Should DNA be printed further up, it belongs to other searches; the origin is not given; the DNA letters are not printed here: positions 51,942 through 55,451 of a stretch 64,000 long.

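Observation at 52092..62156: Six-gene translationally coupled operon of giant exported proteins and small membrane proteins of unknown function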

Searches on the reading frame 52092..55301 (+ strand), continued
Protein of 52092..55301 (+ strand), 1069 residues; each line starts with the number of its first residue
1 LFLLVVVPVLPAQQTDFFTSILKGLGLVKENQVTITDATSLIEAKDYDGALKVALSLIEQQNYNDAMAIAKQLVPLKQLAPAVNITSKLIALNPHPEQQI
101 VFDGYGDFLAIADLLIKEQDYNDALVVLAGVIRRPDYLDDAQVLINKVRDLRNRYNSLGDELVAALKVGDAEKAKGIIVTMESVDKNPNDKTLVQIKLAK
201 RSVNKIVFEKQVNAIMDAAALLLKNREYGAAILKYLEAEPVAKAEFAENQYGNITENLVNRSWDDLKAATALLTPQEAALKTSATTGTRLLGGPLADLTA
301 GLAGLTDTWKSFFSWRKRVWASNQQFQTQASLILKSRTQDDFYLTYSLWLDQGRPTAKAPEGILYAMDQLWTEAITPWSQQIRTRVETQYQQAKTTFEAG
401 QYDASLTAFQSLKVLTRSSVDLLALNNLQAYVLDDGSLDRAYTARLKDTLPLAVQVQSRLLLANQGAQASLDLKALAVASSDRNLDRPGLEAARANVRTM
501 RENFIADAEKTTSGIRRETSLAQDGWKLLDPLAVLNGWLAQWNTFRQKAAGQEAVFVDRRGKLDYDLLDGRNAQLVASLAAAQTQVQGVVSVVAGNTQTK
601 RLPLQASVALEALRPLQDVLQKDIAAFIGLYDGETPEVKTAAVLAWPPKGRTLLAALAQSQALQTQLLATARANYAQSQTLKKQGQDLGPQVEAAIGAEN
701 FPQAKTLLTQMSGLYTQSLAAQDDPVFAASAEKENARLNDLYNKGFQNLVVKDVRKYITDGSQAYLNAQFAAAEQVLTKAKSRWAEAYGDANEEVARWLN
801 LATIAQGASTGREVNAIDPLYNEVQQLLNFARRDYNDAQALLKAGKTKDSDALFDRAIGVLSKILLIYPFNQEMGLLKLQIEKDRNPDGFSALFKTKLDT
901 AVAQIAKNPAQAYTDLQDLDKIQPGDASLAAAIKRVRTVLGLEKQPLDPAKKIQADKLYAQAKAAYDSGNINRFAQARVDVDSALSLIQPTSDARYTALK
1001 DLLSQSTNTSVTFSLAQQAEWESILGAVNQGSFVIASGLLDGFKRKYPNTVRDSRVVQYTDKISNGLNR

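Call 86: search_protein_families(library=ncbifam, proteins=[L084:18132-18881:+, L084:18957-19286:+, L084:19276-20064:+, L084:17815-18135:+, L086:14060-14386:+], max_evalue=0.001)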
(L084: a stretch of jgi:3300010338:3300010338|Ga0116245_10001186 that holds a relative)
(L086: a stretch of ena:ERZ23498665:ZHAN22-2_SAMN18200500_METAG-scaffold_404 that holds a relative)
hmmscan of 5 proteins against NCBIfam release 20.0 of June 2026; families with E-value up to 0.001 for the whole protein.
L084:18132-18881:+ (249 aa): 8 families
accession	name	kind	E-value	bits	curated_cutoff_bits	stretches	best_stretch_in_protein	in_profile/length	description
TIGR02796.1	tolQ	equivalog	2.5e-16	60.1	221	1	99-193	110-204/216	protein TolQ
TIGR02797.1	exbB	equivalog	1.3e-10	41.4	206.2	1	96-193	103-199/211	tonB-system energizer ExbB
NF007722.0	PRK10414.1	equivalog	3.4e-09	36.5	402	1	96-186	114-203/244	tol-pal system-associated acyl-CoA thioesterase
TIGR02805.1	exbB2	equivalog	7.9e-09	35.8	135.35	1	100-179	43-121/138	TonB-system energizer ExbB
NF008066.0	PRK10801.1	equivalog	9.4e-09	35.1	403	1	105-187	120-201/230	Tol-Pal system protein TolQ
NF005997.1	PRK08124.1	equivalog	2.1e-05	23.7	340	1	100-202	132-229/259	flagellar motor stator protein MotA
NF006583.0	PRK09109.1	equivalog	5e-05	22.6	237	1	97-194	128-220/246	flagellar motor protein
NF010227.0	PRK13682.1-2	equivalog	0.00042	20.4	73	0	108-141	1-33/52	hypothetical protein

L084:18957-19286:+ (109 aa): 4 families
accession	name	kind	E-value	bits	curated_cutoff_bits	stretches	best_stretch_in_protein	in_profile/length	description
TIGR02801.1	tolR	equivalog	5.3e-12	46.5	127.3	1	2-103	17-126/129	protein TolR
TIGR02804.1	ExbD_2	equivalog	3.3e-08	33.9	123.45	1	4-101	19-115/121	TonB system transport protein ExbD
TIGR02803.1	ExbD_1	equivalog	1.5e-07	31.5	152.95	1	2-103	16-118/122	TonB system transport protein ExbD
NF008429.0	PRK11267.1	equivalog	4.1e-07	30.1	216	1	2-103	30-132/141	TonB system transport protein ExbD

L084:19276-20064:+ (262 aa): 1 family
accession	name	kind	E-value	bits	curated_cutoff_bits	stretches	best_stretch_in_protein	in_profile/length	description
TIGR01352.1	tonB_Cterm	subfamily_domain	2.1e-08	34.3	27.1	1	186-260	2-75/76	TonB family protein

L084:17815-18135:+ (106 aa): 0 families

L086:14060-14386:+ (108 aa): 0 families

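Call 90: list_cluster_members(proteins=[P0066, P0067, P0070, P0074, P0078, P0095, P0120, P0132, P0165, P0176])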
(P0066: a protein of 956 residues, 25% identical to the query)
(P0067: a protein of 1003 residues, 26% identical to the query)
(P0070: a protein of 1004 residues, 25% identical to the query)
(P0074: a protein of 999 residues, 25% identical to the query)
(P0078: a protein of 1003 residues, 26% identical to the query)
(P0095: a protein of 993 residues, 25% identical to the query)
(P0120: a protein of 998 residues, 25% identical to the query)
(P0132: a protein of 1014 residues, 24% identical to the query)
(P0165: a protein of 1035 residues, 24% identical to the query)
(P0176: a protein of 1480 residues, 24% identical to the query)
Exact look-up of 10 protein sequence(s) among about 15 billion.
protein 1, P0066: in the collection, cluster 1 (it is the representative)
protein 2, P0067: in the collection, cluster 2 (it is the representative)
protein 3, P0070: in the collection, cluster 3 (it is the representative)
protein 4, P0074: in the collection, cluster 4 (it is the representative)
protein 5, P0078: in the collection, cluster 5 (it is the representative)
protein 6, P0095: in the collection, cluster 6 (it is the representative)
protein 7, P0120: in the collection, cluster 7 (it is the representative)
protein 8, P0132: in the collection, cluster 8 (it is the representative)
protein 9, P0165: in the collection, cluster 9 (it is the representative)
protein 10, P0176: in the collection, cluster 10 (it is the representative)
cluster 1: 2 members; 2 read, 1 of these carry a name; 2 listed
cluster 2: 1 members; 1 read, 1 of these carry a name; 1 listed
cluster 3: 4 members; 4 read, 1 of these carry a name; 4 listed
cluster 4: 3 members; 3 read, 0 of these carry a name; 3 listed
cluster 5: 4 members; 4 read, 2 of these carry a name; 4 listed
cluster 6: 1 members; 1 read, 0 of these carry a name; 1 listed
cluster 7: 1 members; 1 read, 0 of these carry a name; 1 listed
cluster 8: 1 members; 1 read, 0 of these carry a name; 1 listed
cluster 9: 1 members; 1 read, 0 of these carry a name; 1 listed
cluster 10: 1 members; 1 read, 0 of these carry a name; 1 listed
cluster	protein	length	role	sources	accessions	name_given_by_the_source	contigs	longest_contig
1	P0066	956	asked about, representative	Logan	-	-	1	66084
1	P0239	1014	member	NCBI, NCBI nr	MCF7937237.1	MAG: hypothetical protein K9L68_01420 [Spirochaetales bacterium] | hypothetical protein [Spirochaetales bacterium]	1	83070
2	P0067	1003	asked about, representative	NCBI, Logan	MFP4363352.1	MAG: hypothetical protein ACLFR1_05735 [Spirochaetia bacterium]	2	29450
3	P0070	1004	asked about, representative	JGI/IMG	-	-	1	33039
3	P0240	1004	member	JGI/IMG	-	hypothetical protein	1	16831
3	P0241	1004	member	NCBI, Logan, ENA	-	-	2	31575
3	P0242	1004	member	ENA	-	-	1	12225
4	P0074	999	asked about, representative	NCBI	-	-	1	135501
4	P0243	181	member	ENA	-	-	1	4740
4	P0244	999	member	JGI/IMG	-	-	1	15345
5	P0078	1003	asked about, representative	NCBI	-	-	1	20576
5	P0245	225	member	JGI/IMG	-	tetratricopeptide (TPR) repeat protein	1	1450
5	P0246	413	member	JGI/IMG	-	tetratricopeptide (TPR) repeat protein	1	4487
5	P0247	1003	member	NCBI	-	-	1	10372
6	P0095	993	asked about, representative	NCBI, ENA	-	-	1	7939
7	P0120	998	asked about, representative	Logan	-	-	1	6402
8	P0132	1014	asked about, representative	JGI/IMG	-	-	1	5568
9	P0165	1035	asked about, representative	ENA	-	-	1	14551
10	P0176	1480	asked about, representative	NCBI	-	-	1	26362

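Call 91: find_encoding_contigs(protein=P0176, flank=10000, max_places=1)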
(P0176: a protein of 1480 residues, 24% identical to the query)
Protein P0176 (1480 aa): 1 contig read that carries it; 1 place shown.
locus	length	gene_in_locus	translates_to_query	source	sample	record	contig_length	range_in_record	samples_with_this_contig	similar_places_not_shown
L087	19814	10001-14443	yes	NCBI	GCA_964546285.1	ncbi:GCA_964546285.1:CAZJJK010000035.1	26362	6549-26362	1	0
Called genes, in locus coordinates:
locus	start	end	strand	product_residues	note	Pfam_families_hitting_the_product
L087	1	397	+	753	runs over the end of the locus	PF17853:GGDEF_2, PF12833:HTH_18, PF00165:HTH_AraC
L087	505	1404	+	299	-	PF04616:Glyco_hydro_43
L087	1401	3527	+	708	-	-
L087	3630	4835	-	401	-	-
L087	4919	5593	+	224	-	PF00849:PseudoU_synth_2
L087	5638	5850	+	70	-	-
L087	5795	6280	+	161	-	-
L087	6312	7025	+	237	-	PF16258:DUF4912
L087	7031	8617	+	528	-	PF03065:Glyco_hydro_57, PF09210:BE_C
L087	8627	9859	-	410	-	PF03687:UPF0164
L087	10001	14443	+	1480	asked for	PF27421:TP_0855_helical, PF27427:TP_0855_C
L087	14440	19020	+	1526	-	PF00672:HAMP, PF07228:SpoIIE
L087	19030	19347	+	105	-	-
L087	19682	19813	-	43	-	?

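Call 92: find_encoding_contigs(protein=P0074, flank=10000, max_places=1)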
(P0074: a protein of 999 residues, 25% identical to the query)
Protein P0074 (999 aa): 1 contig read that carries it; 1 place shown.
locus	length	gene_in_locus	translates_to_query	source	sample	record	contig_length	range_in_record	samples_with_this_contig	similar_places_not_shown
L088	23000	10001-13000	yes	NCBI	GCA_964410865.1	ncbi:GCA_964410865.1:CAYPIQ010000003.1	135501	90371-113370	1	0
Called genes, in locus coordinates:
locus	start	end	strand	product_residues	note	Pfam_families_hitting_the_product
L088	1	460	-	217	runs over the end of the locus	PF02589:LUD_dom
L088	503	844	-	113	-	PF02635:DsrE (weak)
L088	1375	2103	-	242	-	PF14803:Zn_ribbon_Nudix (weak), PF00293:NUDIX, PF14815:NUDIX_4 (faint)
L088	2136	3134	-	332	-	PF01936:NYN, PF12872:OST-HTH (faint)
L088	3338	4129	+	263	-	PF00106:adh_short, PF08659:KR, PF13561:adh_short_C2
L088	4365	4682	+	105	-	PF01371:Trp_repressor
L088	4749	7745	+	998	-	PF02811:PHP, PF07733:DNA_pol3_alpha, PF17657:DNA_pol3_finger, PF14579:HHH_6, PF01336:tRNA_anti-codon (weak)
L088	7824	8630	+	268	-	-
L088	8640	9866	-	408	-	PF03687:UPF0164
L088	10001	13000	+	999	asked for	PF27421:TP_0855_helical, PF27427:TP_0855_C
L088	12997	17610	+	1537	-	PF00672:HAMP (weak), PF07228:SpoIIE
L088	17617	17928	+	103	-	PF12773:DZR (weak)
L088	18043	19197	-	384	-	PF17746:SfsA_N, PF03749:SfsA, PF01986:DUF123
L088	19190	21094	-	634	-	PF00501:AMP-binding, PF23562:AMP-binding_C_3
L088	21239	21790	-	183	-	PF08534:Redoxin, PF00578:AhpC-TSA, PF00085:Thioredoxin (weak), PF13098:Thioredoxin_2 (weak), PF13905:Thioredoxin_8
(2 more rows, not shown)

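Call 108: fold_search(model_id=the predicted structure, library=pdb)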
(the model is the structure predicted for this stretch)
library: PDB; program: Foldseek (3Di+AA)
matches with E <= 10: 553; with E <= 0.001: 6
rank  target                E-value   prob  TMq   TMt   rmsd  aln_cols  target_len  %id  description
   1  7qdz_B                1.4e-05  0.95  0.08  0.08  56.2      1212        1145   14  80S-bound human SKI complex in the closed state (released 2022-02-09)
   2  9rtt_Q                7.4e-05  0.92  0.08  0.09  53.0      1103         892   12  Activated Elongation Complex with IWS1 and ELOF1 (released 2025-09-03)
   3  8qca_B                1.4e-04  0.80  0.06  0.08  61.0       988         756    9  CryoEM structure of a S. Cerevisiae Ski2387 complex in the closed state bound to RNA (released 2023-11-15)
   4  8j8q_C                2.0e-04  0.80  0.07  0.09  51.9      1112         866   12  Structure of the four-component Paf1 complex from Saccharomyces eubayanus (released 2023-05-24)
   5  9hvq_Q                2.9e-04  0.80  0.07  0.09  48.1      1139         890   12  Structure of the transcribing Pol II-DSIF-PAF-SPT6-RECQL5 complex (released 2025-07-16)
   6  5dse_C                3.8e-04  0.60  0.06  0.08  34.5       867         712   12  Crystal Structure of the TTC7B/Hyccin Complex (released 2015-12-02)
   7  7dhg_C                1.1e-03  0.89  0.07  0.12  50.2       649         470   13  Crystal structure of SARS-CoV-2 Orf9b complex with human TOM70 (released 2021-05-12)
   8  8qyz_C                1.2e-03  0.47  0.08  0.08  68.2      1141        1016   10  Crystal structure of hiNES2 in complex with Xpo1 and RanGTP (released 2024-11-06)
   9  9fpz_B                2.0e-03  0.35  0.07  0.08  67.7      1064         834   12  Human NatA-MAP2 80S ribosome complex (released 2024-07-03)
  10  3vyc                  2.3e-03  0.35  0.08  0.08  64.5      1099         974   12  Crystal structure of unliganded Saccharomyces cerevisiae CRM1 (Xpo1p) (released 2012-11-28)
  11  7z8t_D                3.1e-03  0.25  0.07  0.07  62.5      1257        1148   12  CAND1-SCF-SKP2 CAND1 engaged SCF rocked (released 2023-04-19)
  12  9pkq_B                3.4e-03  0.72  0.08  0.13  52.1       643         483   12  Structure of the cytoplasmic domain of unliganded human Tom70, open and closed conformations (released 2026-03-18)
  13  8ga7                  3.8e-03  0.57  0.07  0.12  56.6       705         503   11  Geometrically programmable nanomaterial construction using regularized protein building blocks (released 2024-03-13)
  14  8tar_S                4.5e-03  0.51  0.05  0.11  40.8       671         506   11  APC/C-CDH1-UBE2C-Ubiquitin-CyclinB-NTD (released 2023-09-27)
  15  7z8f_n                4.9e-03  0.35  0.10  0.04  47.2      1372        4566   10  Composite structure of dynein-dynactin-BICDR on microtubules (released 2022-07-27)
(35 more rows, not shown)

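Call 110: list_cluster_members(proteins=[P0117, P0203, P0090, P0208, P0191, P0122, P0199, P0114, P0151, P0062])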
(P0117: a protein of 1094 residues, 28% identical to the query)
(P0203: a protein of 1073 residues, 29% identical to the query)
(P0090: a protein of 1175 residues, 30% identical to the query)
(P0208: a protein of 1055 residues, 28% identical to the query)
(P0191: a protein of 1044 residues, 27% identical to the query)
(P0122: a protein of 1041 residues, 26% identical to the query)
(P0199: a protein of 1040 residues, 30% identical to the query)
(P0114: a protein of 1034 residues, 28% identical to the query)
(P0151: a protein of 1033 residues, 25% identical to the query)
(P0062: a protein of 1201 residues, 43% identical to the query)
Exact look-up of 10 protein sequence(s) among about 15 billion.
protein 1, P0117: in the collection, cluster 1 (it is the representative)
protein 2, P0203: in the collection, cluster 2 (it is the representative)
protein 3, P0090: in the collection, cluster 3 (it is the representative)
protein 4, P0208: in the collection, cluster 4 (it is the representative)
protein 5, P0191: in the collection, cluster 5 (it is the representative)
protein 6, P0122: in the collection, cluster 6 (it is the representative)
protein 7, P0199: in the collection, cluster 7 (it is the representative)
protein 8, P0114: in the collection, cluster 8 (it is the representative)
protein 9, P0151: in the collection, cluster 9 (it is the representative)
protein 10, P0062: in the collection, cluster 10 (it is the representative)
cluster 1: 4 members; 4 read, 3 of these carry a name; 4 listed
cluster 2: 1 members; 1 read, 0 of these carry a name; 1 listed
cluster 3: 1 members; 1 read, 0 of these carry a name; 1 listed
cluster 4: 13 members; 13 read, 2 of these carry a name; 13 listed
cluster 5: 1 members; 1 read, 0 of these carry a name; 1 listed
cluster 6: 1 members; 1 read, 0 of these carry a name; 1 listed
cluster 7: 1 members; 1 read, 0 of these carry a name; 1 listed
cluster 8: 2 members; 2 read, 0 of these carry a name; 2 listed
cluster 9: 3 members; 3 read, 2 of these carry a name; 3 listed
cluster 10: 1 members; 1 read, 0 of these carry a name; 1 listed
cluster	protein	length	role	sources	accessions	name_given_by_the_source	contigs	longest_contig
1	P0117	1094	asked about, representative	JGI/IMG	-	hypothetical protein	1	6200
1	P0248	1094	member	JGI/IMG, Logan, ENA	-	hypothetical protein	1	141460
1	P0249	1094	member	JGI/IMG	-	hypothetical protein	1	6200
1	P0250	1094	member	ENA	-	-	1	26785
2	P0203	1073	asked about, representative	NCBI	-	-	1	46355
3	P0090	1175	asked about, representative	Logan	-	-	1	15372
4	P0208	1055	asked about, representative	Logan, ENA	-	-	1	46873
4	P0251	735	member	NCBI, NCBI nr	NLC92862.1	MAG: hypothetical protein GX677_05275, partial [Treponema sp.] | hypothetical protein [Treponema sp.]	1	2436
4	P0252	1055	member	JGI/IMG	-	hypothetical protein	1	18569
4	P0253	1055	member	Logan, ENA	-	-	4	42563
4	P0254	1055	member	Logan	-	-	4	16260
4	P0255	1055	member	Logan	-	-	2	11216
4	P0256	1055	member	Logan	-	-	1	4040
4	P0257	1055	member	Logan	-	-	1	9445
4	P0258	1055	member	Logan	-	-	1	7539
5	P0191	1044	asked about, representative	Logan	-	-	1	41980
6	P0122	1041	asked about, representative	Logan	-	-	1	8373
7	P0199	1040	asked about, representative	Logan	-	-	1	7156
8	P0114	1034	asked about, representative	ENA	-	-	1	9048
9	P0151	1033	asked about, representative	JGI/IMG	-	hypothetical protein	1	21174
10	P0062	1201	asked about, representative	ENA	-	-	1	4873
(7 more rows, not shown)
